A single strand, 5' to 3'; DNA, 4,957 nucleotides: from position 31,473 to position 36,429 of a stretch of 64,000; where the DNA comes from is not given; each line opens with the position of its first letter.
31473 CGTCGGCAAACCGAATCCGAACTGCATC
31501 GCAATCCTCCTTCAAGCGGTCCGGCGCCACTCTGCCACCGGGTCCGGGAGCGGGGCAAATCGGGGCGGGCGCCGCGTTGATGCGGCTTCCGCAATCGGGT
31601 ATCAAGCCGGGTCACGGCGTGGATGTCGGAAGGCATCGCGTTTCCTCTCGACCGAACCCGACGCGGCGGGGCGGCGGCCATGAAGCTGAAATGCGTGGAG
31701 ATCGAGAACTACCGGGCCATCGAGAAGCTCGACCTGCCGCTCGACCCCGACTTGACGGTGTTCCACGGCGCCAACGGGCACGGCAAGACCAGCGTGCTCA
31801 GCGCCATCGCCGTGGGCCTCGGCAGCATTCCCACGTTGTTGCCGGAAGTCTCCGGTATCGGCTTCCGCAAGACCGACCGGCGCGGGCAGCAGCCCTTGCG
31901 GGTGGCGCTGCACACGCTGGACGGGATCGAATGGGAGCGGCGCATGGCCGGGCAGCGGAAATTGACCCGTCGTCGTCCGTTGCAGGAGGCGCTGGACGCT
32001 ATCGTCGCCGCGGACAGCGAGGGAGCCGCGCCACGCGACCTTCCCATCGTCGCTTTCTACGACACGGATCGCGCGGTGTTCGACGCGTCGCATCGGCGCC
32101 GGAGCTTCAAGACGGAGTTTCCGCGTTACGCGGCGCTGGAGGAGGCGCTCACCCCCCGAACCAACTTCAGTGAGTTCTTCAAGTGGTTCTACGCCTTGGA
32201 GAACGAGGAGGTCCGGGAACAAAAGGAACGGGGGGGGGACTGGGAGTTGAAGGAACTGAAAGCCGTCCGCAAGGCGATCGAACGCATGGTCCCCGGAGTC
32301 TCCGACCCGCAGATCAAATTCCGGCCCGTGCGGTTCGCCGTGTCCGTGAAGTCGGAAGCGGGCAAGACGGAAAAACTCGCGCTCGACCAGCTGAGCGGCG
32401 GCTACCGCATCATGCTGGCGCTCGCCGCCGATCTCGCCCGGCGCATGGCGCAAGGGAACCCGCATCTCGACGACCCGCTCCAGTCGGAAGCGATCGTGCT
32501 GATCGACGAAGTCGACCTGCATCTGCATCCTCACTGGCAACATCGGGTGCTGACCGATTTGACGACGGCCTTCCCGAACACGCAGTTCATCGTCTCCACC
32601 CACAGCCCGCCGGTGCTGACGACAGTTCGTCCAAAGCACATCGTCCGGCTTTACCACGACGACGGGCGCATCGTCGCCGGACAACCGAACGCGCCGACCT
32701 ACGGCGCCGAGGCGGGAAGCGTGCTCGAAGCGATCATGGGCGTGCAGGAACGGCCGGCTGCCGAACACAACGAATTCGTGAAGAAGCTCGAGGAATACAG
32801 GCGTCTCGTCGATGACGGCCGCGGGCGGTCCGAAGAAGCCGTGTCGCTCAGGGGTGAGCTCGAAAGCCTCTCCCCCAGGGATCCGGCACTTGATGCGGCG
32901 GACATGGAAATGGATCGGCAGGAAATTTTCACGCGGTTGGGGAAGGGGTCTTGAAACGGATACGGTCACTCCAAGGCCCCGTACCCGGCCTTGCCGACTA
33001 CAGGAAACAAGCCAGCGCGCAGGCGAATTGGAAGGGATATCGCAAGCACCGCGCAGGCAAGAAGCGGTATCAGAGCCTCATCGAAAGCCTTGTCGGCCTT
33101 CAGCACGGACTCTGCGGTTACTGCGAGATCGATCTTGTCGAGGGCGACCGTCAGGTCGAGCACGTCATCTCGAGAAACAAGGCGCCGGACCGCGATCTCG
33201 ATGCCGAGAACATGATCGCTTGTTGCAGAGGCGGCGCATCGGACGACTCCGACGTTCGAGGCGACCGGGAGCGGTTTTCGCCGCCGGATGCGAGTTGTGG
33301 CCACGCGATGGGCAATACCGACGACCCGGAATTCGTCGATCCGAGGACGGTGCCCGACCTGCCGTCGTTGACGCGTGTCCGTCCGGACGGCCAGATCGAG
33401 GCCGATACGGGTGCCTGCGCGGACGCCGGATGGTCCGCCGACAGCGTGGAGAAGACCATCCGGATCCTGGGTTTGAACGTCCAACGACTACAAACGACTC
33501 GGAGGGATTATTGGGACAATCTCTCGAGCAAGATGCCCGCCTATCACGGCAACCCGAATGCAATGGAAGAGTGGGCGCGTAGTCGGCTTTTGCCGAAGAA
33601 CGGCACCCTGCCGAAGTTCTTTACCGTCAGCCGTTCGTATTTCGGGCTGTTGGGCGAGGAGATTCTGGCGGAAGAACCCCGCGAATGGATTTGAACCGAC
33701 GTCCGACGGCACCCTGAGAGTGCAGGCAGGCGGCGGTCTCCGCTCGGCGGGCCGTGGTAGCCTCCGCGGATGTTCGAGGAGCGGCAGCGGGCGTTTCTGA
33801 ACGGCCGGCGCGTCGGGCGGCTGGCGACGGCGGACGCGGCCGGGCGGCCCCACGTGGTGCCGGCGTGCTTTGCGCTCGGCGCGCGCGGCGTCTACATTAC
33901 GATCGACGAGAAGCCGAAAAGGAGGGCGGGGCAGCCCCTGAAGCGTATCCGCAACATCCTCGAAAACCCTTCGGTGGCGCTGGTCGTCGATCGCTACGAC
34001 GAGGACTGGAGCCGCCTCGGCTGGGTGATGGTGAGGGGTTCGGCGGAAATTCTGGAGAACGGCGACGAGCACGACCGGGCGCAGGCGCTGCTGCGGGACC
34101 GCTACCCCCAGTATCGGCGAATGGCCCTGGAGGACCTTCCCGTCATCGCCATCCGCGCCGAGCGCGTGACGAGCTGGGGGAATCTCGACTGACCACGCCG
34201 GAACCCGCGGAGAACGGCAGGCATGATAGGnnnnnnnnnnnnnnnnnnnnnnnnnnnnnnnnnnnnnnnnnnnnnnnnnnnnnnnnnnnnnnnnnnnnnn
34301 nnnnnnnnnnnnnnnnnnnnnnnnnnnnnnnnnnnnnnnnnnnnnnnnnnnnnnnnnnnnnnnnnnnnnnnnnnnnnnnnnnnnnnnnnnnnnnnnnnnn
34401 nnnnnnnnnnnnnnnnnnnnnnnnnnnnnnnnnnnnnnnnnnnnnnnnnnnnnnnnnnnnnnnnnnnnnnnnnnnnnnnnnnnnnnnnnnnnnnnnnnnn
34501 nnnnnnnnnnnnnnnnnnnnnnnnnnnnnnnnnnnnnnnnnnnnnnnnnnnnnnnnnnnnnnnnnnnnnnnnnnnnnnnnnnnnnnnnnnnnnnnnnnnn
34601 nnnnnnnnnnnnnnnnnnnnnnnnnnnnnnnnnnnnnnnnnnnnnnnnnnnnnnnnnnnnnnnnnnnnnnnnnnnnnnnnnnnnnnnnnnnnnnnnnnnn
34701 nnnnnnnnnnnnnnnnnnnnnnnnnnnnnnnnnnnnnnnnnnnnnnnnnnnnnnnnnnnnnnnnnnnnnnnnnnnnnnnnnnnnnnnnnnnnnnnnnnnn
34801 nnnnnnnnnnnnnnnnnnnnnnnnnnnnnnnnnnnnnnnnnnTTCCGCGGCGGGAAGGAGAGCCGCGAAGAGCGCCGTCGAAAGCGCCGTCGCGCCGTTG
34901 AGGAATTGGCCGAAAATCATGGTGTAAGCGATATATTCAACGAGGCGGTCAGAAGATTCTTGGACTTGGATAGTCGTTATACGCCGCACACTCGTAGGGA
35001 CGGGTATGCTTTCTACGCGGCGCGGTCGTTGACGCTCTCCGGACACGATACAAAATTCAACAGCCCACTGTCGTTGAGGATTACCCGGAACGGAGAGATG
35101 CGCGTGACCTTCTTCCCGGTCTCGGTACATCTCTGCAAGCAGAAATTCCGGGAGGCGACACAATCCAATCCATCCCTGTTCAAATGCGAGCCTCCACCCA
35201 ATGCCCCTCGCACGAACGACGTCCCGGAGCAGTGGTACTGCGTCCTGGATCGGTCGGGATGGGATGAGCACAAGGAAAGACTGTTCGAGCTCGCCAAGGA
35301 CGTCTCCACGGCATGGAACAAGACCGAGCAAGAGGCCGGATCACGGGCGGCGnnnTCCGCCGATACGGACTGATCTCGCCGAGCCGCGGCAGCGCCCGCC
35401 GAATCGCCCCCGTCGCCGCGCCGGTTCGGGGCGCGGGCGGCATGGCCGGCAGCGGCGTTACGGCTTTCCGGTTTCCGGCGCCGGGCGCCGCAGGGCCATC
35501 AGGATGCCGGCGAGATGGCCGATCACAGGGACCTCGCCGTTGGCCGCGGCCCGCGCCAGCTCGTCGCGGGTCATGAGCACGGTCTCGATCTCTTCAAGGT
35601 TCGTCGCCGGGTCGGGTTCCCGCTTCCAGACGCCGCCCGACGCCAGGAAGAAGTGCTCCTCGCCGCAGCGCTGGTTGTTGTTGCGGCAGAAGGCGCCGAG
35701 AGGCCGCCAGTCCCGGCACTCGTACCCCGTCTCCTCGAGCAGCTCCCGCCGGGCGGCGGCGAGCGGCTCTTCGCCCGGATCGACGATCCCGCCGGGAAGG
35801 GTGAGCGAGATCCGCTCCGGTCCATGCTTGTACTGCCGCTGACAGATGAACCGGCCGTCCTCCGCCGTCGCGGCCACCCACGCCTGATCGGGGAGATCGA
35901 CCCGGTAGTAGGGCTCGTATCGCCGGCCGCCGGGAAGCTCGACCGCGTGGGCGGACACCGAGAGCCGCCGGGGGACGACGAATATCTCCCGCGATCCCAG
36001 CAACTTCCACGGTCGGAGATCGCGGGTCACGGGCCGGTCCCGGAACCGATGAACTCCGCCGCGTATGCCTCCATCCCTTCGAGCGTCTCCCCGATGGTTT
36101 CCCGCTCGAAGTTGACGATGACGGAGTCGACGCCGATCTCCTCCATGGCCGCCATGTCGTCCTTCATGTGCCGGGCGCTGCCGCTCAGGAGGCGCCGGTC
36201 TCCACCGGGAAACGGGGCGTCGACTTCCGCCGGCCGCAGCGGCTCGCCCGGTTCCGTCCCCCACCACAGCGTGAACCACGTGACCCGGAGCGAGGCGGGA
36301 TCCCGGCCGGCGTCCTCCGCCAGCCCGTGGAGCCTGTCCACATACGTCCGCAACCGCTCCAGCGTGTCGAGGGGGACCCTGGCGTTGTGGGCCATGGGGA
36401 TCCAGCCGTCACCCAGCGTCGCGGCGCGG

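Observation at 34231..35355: NucS/DUF91-type PD-(D/E)xK nuclease domain fused to an uncharacterised about 250-aa region, next to the Septu module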

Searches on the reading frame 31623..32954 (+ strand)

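Call 8: search_protein_families(library=padloc, proteins=[window:31623-32954:+], max_evalue=0.01)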
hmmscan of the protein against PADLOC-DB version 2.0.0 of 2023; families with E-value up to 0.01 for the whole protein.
window:31623-32954:+ (443 aa): 148 families (the best 25 are shown)
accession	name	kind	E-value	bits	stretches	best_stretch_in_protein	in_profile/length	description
PDLC00311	PtuA1|PtuA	-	5.5e-114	379.6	1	20-435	1-452/455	AAA ATPase domain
PDLC00278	PtuA1|PtuA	-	2.3e-104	348.1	1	20-437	1-432/436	AAA ATPase domain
PDLC00271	PtuA1|PtuA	-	1.5e-99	332.5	1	20-436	1-417/421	AAA ATPase domain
PDLC00310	PtuA1|PtuA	-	1.5e-89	299.2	1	20-434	1-435/443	AAA ATPase domain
PDLC00267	PtuA1|PtuA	-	4.7e-89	297.5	1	20-417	1-412/438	AAA ATPase domain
PDLC02913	ATPase_I-A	-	5.3e-87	291.1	3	196-435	277-505/508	-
PDLC00299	PtuA1|PtuA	-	1.8e-84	282.6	3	208-435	300-524/535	AAA ATPase domain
PDLC00275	PtuA1|PtuA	-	1.3e-72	243.1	1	118-437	34-347/348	AAA ATPase domain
PDLC00298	PtuA1|PtuA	-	8.4e-72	240.5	1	20-437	1-421/423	AAA ATPase domain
PDLC00284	PtuA1|PtuA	-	3.7e-67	225.4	3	195-434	302-538/545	AAA ATPase domain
PDLC00277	PtuA1|PtuA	-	2.8e-63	212.6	1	20-437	1-422/423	AAA ATPase domain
PDLC00286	PtuA1|PtuA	-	2.5e-56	189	1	137-435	6-284/289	AAA ATPase domain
PDLC00304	PtuA1|PtuA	-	6.5e-48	162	1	44-410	41-408/444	AAA ATPase domain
PDLC00295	PtuA1|PtuA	-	2.5e-37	127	1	156-397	168-398/451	AAA ATPase domain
PDLC00305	PtuA1|PtuA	-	1.8e-36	124.4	2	180-391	142-351/392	AAA ATPase domain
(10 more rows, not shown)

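Call 9: search_protein_families(library=pfam, proteins=[window:31623-32954:+], max_evalue=0.01)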
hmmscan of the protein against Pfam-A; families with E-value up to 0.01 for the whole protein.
window:31623-32954:+ (443 aa): 6 families
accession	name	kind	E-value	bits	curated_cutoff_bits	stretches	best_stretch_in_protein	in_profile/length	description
PF13175.12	AAA_15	-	4.5e-20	73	32.1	2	20-62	1-43/374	AAA ATPase domain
PF13304.12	AAA_21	-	6.6e-19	69.5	27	1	44-329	1-300/304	AAA domain, putative AbiEii toxin, Type IV TA system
PF02463.25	SMC_N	-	1.6e-14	54.3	40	2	249-345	129-213/220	RecF/RecN/SMC N terminal domain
PF13476.12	AAA_23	-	1.1e-12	49.4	27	1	25-219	2-193/201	AAA domain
PF11398.14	DUF2813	-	1.8e-07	31.3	21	1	20-67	1-47/372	Protein of unknown function (DUF2813)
PF13514.12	AAA_27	-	0.0041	17.2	22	0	20-66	1-50/206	AAA domain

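Call 10: search_protein_families(library=ncbifam, proteins=[window:31623-32954:+], max_evalue=0.01)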
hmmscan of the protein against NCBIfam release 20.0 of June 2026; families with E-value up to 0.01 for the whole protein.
window:31623-32954:+ (443 aa): 14 families
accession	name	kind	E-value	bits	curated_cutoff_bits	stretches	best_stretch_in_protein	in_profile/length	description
NF041760.1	PtuA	equivalog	8.2e-81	272.5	500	3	210-434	301-522/524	retron Ec78 anti-phage system effector ATPase PtuA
NF047739.1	antiphage_MADS3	equivalog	1.4e-10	40.9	420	2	24-63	4-42/427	methylation-associated defense system AAA family ATPase MAD3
TIGR00611.2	recf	equivalog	3.5e-10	39.6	172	1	23-64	2-43/339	DNA replication/repair protein RecF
TIGR04435.1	restrict_AAA_1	hypoth_equivalog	2.2e-09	36.6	300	1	288-391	418-532/568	restriction system-associated AAA family ATPase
NF002572.0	PRK02224.1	equivalog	6.6e-08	31.3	1087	1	20-66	1-47/888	DNA double-strand break repair ATPase Rad50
NF038234.1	retron_eff_Eco8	equivalog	1.3e-07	30.7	250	1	289-335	273-328/679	retron Eco8 family effector endonuclease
NF041035.1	Rad50_Halo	equivalog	3.9e-06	25.5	1000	1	20-63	1-44/883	DNA double-strand break repair ATPase Rad50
NF041034.1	Rad50_Sulf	equivalog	3e-05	22.1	1000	0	20-66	1-47/872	DNA double-strand break repair ATPase Rad50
NF003034.1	PRK03918.1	equivalog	3.1e-05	22.1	700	1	20-67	1-48/878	DNA double-strand break repair ATPase Rad50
NF045487.1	ASRP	equivalog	6.7e-05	21.7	300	1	33-70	5-42/593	archaea-specific SMC-related protein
NF010680.0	PRK14079.1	equivalog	7e-05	22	386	1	20-67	1-48/349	recombination protein F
TIGR00634.1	recN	equivalog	0.00026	20.1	407.85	1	23-67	3-47/563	DNA repair protein RecN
TIGR02169.1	SMC_prok_A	equivalog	0.0032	15.2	729.4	0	22-68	2-49/1165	chromosome segregation protein SMC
NF053563.1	Rkd4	equivalog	0.0078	14.4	860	0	22-63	3-44/747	arcadin-4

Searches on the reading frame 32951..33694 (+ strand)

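Call 8: search_protein_families(library=padloc, proteins=[window:32951-33694:+], max_evalue=0.01)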
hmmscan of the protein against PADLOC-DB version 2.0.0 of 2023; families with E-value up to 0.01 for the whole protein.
window:32951-33694:+ (247 aa): 37 families (the best 25 are shown)
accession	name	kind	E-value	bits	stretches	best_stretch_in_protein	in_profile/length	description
PDLC00349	PtuB1|PtuB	-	1.3e-50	170.7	1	1-243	1-257/260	Unknown function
PDLC02924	HNH_I-A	-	2.4e-28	97.5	1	1-231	1-195/198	-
PDLC00324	PtuB1|PtuB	-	8.8e-25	85.7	1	1-232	1-204/209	Unknown function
PDLC00332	PtuB1|PtuB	-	1.7e-24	84.8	1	1-232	1-207/212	Unknown function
PDLC00338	PtuB1|PtuB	-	1.1e-23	82.1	1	1-241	1-256/261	Unknown function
PDLC00355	PtuB1|PtuB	-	1.6e-21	75.2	1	1-241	1-258/263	Unknown function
PDLC00357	PtuB1|PtuB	-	1.1e-19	69.3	1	36-243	36-236/240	Unknown function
PDLC00322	PtuB1|PtuB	-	3.2e-18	64.4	1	1-203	1-174/215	Unknown function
PDLC00346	PtuB1|PtuB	-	1.9e-15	55.4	1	1-190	1-167/214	Unknown function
PDLC00320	PtuB1|PtuB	-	8.2e-14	49.9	1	20-185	14-155/202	Unknown function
PDLC00314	PtuB1|PtuB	-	4.8e-12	44.2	1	1-97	1-91/156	Unknown function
PDLC00344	PtuB1|PtuB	-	1.3e-10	39.4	1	14-94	13-91/213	Unknown function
PDLC00326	PtuB1|PtuB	-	1.8e-10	39.1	1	13-93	12-87/197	Unknown function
PDLC00358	PtuB1|PtuB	-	2e-09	35.4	1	24-190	22-167/215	Unknown function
PDLC00343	PtuB1|PtuB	-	7.6e-09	33.6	1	23-201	32-226/283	Unknown function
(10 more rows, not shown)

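Call 9: search_protein_families(library=pfam, proteins=[window:32951-33694:+], max_evalue=0.01)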
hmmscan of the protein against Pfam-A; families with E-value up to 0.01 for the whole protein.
window:32951-33694:+ (247 aa): 0 families

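Call 10: search_protein_families(library=ncbifam, proteins=[window:32951-33694:+], max_evalue=0.01)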
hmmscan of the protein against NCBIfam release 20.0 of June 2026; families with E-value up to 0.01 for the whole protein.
window:32951-33694:+ (247 aa): 2 families
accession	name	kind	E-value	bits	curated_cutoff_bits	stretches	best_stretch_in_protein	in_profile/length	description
NF041761.1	PtuB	equivalog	5.4e-23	82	150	1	1-207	1-193/218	retron Ec78 anti-phage system effector HNH endonuclease PtuB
TIGR02646.1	TIGR02646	subfamily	2.4e-18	66.6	52.15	1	27-184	4-144/144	retron system putative HNH endonuclease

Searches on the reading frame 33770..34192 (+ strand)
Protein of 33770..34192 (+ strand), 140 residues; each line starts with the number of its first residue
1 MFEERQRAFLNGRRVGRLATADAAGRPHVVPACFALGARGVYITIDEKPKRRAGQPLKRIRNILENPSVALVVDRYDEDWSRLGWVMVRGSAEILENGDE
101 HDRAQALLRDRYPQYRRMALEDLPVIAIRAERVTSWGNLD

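Call 8: search_protein_families(library=padloc, proteins=[window:33770-34192:+], max_evalue=0.01)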
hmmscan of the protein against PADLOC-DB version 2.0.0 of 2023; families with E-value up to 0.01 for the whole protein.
window:33770-34192:+ (140 aa): 0 families

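Call 9: search_protein_families(library=pfam, proteins=[window:33770-34192:+], max_evalue=0.01)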
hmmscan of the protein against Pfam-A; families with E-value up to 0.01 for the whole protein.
window:33770-34192:+ (140 aa): 2 families
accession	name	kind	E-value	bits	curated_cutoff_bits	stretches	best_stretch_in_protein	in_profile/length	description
PF01243.27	PNPOx_N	-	9.2e-19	68.4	28.1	1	3-136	2-119/120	Pyridoxamine 5'-phosphate oxidase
PF12900.13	Pyridox_ox_2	-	1.6e-10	41.5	27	1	7-114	6-110/140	Pyridoxamine 5'-phosphate oxidase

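Call 10: search_protein_families(library=ncbifam, proteins=[window:33770-34192:+], max_evalue=0.01)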
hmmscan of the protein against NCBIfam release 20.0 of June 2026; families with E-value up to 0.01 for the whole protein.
window:33770-34192:+ (140 aa): 6 families
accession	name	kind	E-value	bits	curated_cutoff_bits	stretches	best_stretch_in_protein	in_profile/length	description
TIGR03668.1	Rv0121_F420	hypoth_equivalog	3.3e-50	169.8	119.15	1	4-137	3-141/141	TIGR03668 family PPOX class F420-dependent oxidoreductase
TIGR03618.1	Rv1155_F420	subfamily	3.7e-14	53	79.05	1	7-134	2-126/127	TIGR03618 family F420-dependent PPOX class oxidoreductase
TIGR04023.1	PPOX_MSMEG_5819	subfamily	3.9e-14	52.6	85.6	1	2-107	1-102/115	PPOX class F420-dependent oxidoreductase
TIGR03666.1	Rv2061_F420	subfamily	5.9e-05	22.7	84.9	1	13-120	12-107/132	PPOX class F420-dependent oxidoreductase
TIGR04110.1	heme_HutZ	equivalog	0.0003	20.6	225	1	7-72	16-73/168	heme utilization protein HutZ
TIGR03667.1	Rv3369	hypoth_equivalog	0.00054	19.9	125.3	1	10-107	11-97/130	TIGR03667 family PPOX class F420-dependent oxidoreductase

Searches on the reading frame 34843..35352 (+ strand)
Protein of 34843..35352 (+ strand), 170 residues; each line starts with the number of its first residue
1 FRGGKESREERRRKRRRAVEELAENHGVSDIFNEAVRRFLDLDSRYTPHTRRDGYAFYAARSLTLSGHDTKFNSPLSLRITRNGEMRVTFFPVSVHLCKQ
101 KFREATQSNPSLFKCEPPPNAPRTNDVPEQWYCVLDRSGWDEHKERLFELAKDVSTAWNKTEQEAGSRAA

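Call 47: predict_structure(alignment_id=A3)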
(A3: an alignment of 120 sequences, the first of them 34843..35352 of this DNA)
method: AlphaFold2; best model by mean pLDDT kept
length: 170 residues; sequences in the alignment: 120
mean_pLDDT: 95.2   pTM: 0.89
mean pLDDT of the five models: 95.2, 94.2, 94.2, 94.2, 93.1
residues with pLDDT >= 90: 158; 70-90: 8; 50-70: 2; < 50: 2
segments of 3 or more residues with pLDDT < 50: none
pLDDT, mean of each block of 10 residues (from residue 1): 77 95 98 98 96 97 94 98 98 98 97 97 97 98 98 98 85
secondary structure, 60 per line:
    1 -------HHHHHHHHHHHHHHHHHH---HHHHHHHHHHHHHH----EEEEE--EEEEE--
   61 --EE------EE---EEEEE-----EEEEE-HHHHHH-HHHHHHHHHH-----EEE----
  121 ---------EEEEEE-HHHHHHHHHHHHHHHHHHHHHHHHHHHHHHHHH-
elements in order: H8-25 H29-42 E47-51 E54-58 E76-80 E86-90 H92-97 H99-108 E114-116 E130-135 H137-169

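Call 50: fold_search(model_id=the predicted structure, library=pdb)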
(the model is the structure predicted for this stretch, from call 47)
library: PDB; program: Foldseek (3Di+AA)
matches with E <= 10: 1169; with E <= 0.001: 0
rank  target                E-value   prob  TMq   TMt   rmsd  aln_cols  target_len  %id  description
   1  5jlt_D                3.0e-03  0.99  0.36  0.50   4.9       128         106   15  The crystal structure of the bacteriophage T4 MotA C-terminal domain in complex with dsDNA reveals a novel protein-DNA (released 2017-05-03)
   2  5jlt_A                1.5e-02  0.96  0.37  0.49   4.9       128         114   18  The crystal structure of the bacteriophage T4 MotA C-terminal domain in complex with dsDNA reveals a novel protein-DNA (released 2017-05-03)
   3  2p9k_D                2.2e-02  0.41  0.26  0.19  11.7       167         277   14  Crystal structure of bovine Arp2/3 complex co-crystallized with ATP and crosslinked with glutaraldehyde (released 2007-05-29)
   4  5oa3_0                2.9e-02  0.66  0.26  0.11   8.1       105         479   13  Human 40S-eIF2D-re-initiation complex (released 2017-08-09)
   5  6vu7_B                3.3e-02  0.54  0.30  0.34   7.7       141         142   10  Crystal structure of YbjN, a putative transcription regulator from E. coli (released 2020-03-11)
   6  2p9p_D                4.8e-02  0.38  0.22  0.17   8.2       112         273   15  Crystal Structure of bovine Arp2/3 complex co-crystallized with ADP (released 2007-05-29)
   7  7dte_A                4.8e-02  0.18  0.22  0.06  14.9       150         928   12  SARS-CoV-2 RdRP catalytic complex with T33-1 RNA (released 2021-10-20)
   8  8gw1_A                5.1e-02  0.18  0.22  0.06  14.6       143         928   13  A mechanism for SARS-CoV-2 RNA capping and its inhibition by nucleotide analogue inhibitors (released 2023-10-25)
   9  5oa9                  6.6e-02  0.47  0.24  0.21   9.5       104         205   12  Human translation re-initiation complex containing eIF2D (released 2017-07-26)
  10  4z9l                  8.4e-02  0.20  0.21  0.13  12.1       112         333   12  THE STRUCTURE OF JNK3 IN COMPLEX WITH AN IMIDAZOLE-PYRIMIDINE INHIBITOR (released 2015-05-06)
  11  3kxy_B                9.0e-02  0.51  0.33  0.39   7.5       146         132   10  Crystal Structure of the ExsC-ExsE Complex (released 2010-06-30)
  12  4umq                  9.0e-02  0.20  0.19  0.12  10.7       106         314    8  Structure of MELK in complex with inhibitors (released 2014-10-08)
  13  7krn_A                1.0e-01  0.15  0.22  0.06  14.8       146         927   12  Structure of SARS-CoV-2 backtracked complex bound to nsp13 helicase - nsp13(1)-BTC (released 2021-04-21)
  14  10ju_A                1.2e-01  0.13  0.18  0.13  10.2       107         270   10  Crystal Structure of serine/threonine-protein kinase (AEK1) T376D, S395D Mutant from Trypanosoma brucei (AMP-PNP) (released 2026-02-04)
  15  4ixp                  1.2e-01  0.08  0.15  0.10  11.5       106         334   15  Crystal structure of Maternal Embryonic Leucine Zipper Kinase (MELK) (released 2013-09-11)
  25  4gf3_A                1.7e-01  0.41  0.31  0.39   7.8       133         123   10  Structure of a SycH-YopH Chaperone-Effector Complex (released 2013-03-27)
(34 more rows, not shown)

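Call 64: fold_search(model_id=the predicted structure, library=viral)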
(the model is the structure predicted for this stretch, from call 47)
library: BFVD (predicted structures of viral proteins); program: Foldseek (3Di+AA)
matches with E <= 10: 887; with E <= 0.001: 0
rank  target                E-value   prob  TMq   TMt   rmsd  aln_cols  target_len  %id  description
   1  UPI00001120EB         2.2e-03  1.00  0.37  0.52   4.5       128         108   17  (no name look-up for this kind of identifier)
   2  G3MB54                3.4e-03  0.99  0.40  0.46   6.2       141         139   13  Gp674 [Bacillus phage G]
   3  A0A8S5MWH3            4.6e-03  1.00  0.40  0.36   5.8       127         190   10  Uncharacterized protein [Siphoviridae sp. ctsBB38]
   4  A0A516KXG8            5.5e-03  0.66  0.21  0.25  10.2       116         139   10  (no name in the UniProt tables at hand)
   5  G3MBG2                7.5e-03  0.90  0.32  0.39  12.0       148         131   11  Gp100 [Bacillus phage G]
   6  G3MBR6                8.0e-03  0.96  0.38  0.44   7.7       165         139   12  Gp200 [Bacillus phage G]
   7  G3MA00                8.0e-03  0.91  0.40  0.37   9.7       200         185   16  Gp259 [Bacillus phage G]
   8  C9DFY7                1.1e-02  0.98  0.48  0.48   8.7       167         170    9  Uncharacterized protein [Delftia phage PhiW-14]
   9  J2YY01                1.1e-02  0.77  0.34  0.35  12.3       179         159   12  (no name in the UniProt tables at hand)
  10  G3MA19                1.2e-02  0.97  0.40  0.54   5.3       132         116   14  Gp278 [Bacillus phage G]
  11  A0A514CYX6            2.4e-02  0.89  0.32  0.44   8.6       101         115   12  Uncharacterized protein [Leviviridae sp.]
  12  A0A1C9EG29            2.4e-02  0.84  0.31  0.45   7.5       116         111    9  (no name in the UniProt tables at hand)
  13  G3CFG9                2.9e-02  0.87  0.39  0.48   6.0       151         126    9  Uncharacterized protein [Escherichia phage vB_EcoP_24B]
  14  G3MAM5                4.2e-02  0.85  0.36  0.53   5.9       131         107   13  Gp484 [Bacillus phage G]
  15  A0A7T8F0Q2            4.2e-02  0.84  0.35  0.30   4.9       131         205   10  (no name in the UniProt tables at hand)
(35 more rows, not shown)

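Call 90: search_protein_families(library=pfam, proteins=[window:34843-35352:+], max_evalue=10)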
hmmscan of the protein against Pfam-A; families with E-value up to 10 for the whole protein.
window:34843-35352:+ (170 aa): 0 families

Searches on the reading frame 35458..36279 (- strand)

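Call 8: search_protein_families(library=padloc, proteins=[window:35458-36279:-], max_evalue=0.01)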
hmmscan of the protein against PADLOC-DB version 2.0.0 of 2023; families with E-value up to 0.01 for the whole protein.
window:35458-36279:- (273 aa): 1 family
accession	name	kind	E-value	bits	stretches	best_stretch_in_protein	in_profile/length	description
PDLC04899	PDC-S07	-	6.7e-05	20.6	1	139-189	15-65/135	-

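Call 9: search_protein_families(library=pfam, proteins=[window:35458-36279:-], max_evalue=0.01)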
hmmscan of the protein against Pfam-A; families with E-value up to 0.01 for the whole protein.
window:35458-36279:- (273 aa): 1 family
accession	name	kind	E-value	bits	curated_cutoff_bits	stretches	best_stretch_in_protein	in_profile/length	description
PF00293.34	NUDIX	-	6.1e-18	65.6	21.1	1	133-245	6-123/134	NUDIX domain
